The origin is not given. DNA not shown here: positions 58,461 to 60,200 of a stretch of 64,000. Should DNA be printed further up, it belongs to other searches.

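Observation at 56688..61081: GT2 / radical-SAM-SPASM / HpnJ-like B12-radical-SAM / GT2 cluster: candidate glycolipid headgroup-modification pathway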

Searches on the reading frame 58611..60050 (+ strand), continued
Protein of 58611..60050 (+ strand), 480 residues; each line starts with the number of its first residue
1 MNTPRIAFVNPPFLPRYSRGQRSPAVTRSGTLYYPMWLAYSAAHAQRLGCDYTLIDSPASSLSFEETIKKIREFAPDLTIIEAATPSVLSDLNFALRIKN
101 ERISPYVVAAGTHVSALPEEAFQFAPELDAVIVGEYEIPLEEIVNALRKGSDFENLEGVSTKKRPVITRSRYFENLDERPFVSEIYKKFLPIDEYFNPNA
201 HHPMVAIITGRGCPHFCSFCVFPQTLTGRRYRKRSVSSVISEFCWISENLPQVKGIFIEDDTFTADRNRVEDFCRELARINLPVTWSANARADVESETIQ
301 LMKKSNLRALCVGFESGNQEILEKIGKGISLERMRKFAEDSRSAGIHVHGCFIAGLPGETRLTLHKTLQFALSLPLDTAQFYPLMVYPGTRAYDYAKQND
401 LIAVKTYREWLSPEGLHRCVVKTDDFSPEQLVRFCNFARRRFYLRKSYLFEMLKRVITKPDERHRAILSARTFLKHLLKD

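Call 73: search_protein_families(library=ncbifam, proteins=[L005:5128-6603:-, L074:2521-3909:+, L031:2910-4325:+, L046:7321-8778:+, L004:5202-6710:+], max_evalue=1e-25)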
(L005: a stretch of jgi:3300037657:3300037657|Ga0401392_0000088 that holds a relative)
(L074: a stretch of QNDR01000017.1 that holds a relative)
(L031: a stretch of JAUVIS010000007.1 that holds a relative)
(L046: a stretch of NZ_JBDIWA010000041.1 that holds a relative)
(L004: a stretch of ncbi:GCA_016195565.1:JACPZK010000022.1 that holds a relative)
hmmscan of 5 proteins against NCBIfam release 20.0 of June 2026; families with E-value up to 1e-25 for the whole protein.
L005:5128-6603:- (492 aa): 7 families
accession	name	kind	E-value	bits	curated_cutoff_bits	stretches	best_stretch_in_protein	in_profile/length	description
TIGR03471.1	HpnJ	equivalog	5.7e-69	233.2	577.6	1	2-444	2-427/472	hopanoid biosynthesis associated radical SAM protein HpnJ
TIGR02026.1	BchE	equivalog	4.1e-43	148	481.35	1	48-450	28-427/497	magnesium-protoporphyrin IX monomethyl ester anaerobic oxidative cyclase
NF033070.1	rSAM_AprD4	equivalog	7.7e-38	130.5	500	1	184-443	168-425/456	AprD4 family radical SAM diol-dehydratase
TIGR04479.1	bcpD_PhpK_rSAM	subfamily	6.1e-33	113.9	600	1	145-390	181-415/504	PhpK family radical SAM P-methyltransferase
NF050148.1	rSAM_ApyD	equivalog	4.7e-32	111.2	750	1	104-409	95-396/645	RiPP biosynthesis radical SAM protein ApyD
NF038361.1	rSAM_Sden_1168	equivalog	8.7e-29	100.5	575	1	134-413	197-480/560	Sden_1168 family B12-binding radical SAM P-methyltransferase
TIGR04072.2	rSAM_ladder_B12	equivalog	2.9e-28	98.7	360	1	216-415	183-381/443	lipid biosynthesis B12-binding/radical SAM protein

L074:2521-3909:+ (463 aa): 12 families
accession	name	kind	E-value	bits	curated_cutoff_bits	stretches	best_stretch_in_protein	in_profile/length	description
TIGR03471.1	HpnJ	equivalog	3.8e-51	174.4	577.6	1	70-459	70-458/472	hopanoid biosynthesis associated radical SAM protein HpnJ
TIGR02026.1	BchE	equivalog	6.3e-47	160.6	481.35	1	22-438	16-432/497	magnesium-protoporphyrin IX monomethyl ester anaerobic oxidative cyclase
NF050148.1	rSAM_ApyD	equivalog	5.1e-41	140.8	750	1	49-403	55-403/645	RiPP biosynthesis radical SAM protein ApyD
TIGR04072.2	rSAM_ladder_B12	equivalog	1.7e-38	132.4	360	1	27-366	17-344/443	lipid biosynthesis B12-binding/radical SAM protein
NF038361.1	rSAM_Sden_1168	equivalog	4.7e-36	124.5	575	1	62-428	134-510/560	Sden_1168 family B12-binding radical SAM P-methyltransferase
TIGR04014.1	B12_SAM_MJ_0865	equivalog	1.2e-35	123.2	360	1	63-396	33-361/434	methyl-coenzyme M reductase glutamine C-methyltransferase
TIGR04385.1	B12_rSAM_cofa1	equivalog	4.1e-34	118.6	450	1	28-367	20-360/438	B12 lower ligand biosynthesis radical SAM protein BzaD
NF033070.1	rSAM_AprD4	equivalog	2.9e-33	115.5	500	1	165-423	168-421/456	AprD4 family radical SAM diol-dehydratase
TIGR04367.1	HpnR_B12_rSAM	equivalog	5.2e-33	114.3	650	1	28-411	22-392/490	hopanoid C-3 methylase HpnR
TIGR04013.1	B12_SAM_MJ_1487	hypoth_equivalog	2.5e-29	102.3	251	1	53-370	28-332/382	TIGR04013 family B12-binding domain/radical SAM domain-containing protein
TIGR03975.1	rSAM_ocin_1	subfamily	2.6e-29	102.2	281.85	1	59-365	119-424/606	RiPP maturation radical SAM C-methyltransferase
TIGR04479.1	bcpD_PhpK_rSAM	subfamily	3.8e-28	98.1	600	1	202-369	244-407/504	PhpK family radical SAM P-methyltransferase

L031:2910-4325:+ (472 aa): 12 families
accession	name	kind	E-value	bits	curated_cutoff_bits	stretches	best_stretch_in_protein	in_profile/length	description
TIGR02026.1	BchE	equivalog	6.6e-55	186.9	481.35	1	6-395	8-401/497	magnesium-protoporphyrin IX monomethyl ester anaerobic oxidative cyclase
TIGR03471.1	HpnJ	equivalog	1e-47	163.1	577.6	1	13-395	27-401/472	hopanoid biosynthesis associated radical SAM protein HpnJ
NF050148.1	rSAM_ApyD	equivalog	1.6e-43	149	750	1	22-380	27-392/645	RiPP biosynthesis radical SAM protein ApyD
TIGR04014.1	B12_SAM_MJ_0865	equivalog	5.4e-41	140.8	360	1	82-384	60-361/434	methyl-coenzyme M reductase glutamine C-methyltransferase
TIGR04072.2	rSAM_ladder_B12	equivalog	4.7e-33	114.5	360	1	18-394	16-385/443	lipid biosynthesis B12-binding/radical SAM protein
TIGR04479.1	bcpD_PhpK_rSAM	subfamily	9.4e-33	113.3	600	1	104-361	163-410/504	PhpK family radical SAM P-methyltransferase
NF033070.1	rSAM_AprD4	equivalog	8.3e-31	107.4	500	1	17-398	39-407/456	AprD4 family radical SAM diol-dehydratase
TIGR04367.1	HpnR_B12_rSAM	equivalog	2.7e-30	105.4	650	1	1-380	1-372/490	hopanoid C-3 methylase HpnR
TIGR04013.1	B12_SAM_MJ_1487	hypoth_equivalog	9e-30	103.8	251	0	50-240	35-202/382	TIGR04013 family B12-binding domain/radical SAM domain-containing protein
TIGR04295.1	B12_rSAM_oligo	hypoth_equivalog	2.5e-28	99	400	1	18-312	23-313/422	TIGR04295 family B12-binding domain-containing radical SAM protein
NF038361.1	rSAM_Sden_1168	equivalog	3.7e-28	98.4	575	1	18-401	83-491/560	Sden_1168 family B12-binding radical SAM P-methyltransferase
TIGR04385.1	B12_rSAM_cofa1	equivalog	4e-26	92.2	450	0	19-357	19-361/438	B12 lower ligand biosynthesis radical SAM protein BzaD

L046:7321-8778:+ (486 aa): 1 family
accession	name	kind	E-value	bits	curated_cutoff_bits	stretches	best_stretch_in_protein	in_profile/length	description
TIGR04013.1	B12_SAM_MJ_1487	hypoth_equivalog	2.9e-31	108.7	251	0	215-409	157-359/382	TIGR04013 family B12-binding domain/radical SAM domain-containing protein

L004:5202-6710:+ (503 aa): 2 families
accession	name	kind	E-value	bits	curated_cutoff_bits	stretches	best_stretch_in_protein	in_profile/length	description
TIGR03471.1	HpnJ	equivalog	4.9e-32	111.4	577.6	1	53-426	57-402/472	hopanoid biosynthesis associated radical SAM protein HpnJ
TIGR04072.2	rSAM_ladder_B12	equivalog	1.5e-30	106.3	360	0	189-427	159-387/443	lipid biosynthesis B12-binding/radical SAM protein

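Call 77: get_annotated_region(hit=H11, flank=20000)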
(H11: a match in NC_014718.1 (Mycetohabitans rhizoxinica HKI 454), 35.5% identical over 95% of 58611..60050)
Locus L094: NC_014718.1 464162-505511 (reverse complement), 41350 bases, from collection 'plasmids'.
description: Mycetohabitans rhizoxinica HKI 454 plasmid pBRH01, complete sequence
organism: Mycetohabitans rhizoxinica HKI 454 (NCBI taxid 882378)
taxonomy: Bacteria; Pseudomonadota; Betaproteobacteria; Burkholderiales; Burkholderiaceae; Mycetohabitans; Mycetohabitans rhizoxinica; Mycetohabitans rhizoxinica HKI 454
host: -; source: -; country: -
typing (MOB-suite, as given by PLSDB): non-mobilizable
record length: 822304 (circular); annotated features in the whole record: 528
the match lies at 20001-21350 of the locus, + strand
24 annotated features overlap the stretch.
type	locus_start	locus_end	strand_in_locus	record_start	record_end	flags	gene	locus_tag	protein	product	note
CDS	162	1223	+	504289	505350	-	waaC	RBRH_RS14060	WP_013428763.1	lipopolysaccharide heptosyltransferase I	GO:0009244 - lipopolysaccharide core region biosynthetic process [Evidence IEA]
CDS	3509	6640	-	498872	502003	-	-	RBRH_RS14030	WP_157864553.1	type 2 lanthipeptide synthetase LanM family protein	-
CDS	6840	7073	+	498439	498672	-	-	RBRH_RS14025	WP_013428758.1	Nif11-like leader peptide family RiPP precursor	-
CDS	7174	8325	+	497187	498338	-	-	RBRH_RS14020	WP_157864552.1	YcaO-like family protein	-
CDS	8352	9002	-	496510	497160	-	-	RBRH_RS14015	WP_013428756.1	class I SAM-dependent methyltransferase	-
CDS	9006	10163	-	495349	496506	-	moeB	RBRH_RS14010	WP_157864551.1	molybdopterin-synthase adenylyltransferase MoeB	-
CDS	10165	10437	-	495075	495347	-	-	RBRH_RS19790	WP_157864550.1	MoaD/ThiS family protein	-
CDS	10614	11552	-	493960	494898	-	-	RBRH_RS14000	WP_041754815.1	hypothetical protein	-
CDS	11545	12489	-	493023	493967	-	-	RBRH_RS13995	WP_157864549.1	hypothetical protein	-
CDS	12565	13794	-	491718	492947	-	-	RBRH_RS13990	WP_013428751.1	YcaO-like family protein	-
CDS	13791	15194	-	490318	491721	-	-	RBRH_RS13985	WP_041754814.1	TfuA-like protein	-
CDS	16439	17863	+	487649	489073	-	-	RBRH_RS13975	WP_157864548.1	F-box domain-containing protein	-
CDS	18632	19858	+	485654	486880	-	hpnI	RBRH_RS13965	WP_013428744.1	bacteriohopanetetrol glucosamine biosynthesis glycosyltransferase HpnI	-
CDS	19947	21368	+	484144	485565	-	hpnJ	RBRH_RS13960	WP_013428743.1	hopanoid biosynthesis associated radical SAM protein HpnJ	-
CDS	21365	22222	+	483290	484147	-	hpnK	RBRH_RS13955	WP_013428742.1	hopanoid biosynthesis-associated protein HpnK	GO:0005975 - carbohydrate metabolic process [Evidence IEA]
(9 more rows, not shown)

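Call 85: search_protein_families(library=padloc, proteins=[window:58611-60050:+], max_evalue=0.001)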
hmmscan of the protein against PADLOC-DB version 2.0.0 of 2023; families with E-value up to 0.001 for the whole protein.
window:58611-60050:+ (480 aa): 1 family
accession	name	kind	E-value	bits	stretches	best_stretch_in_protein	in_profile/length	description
PDLC04689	PDC-M51A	-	7.1e-12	42.8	1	196-398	177-376/420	-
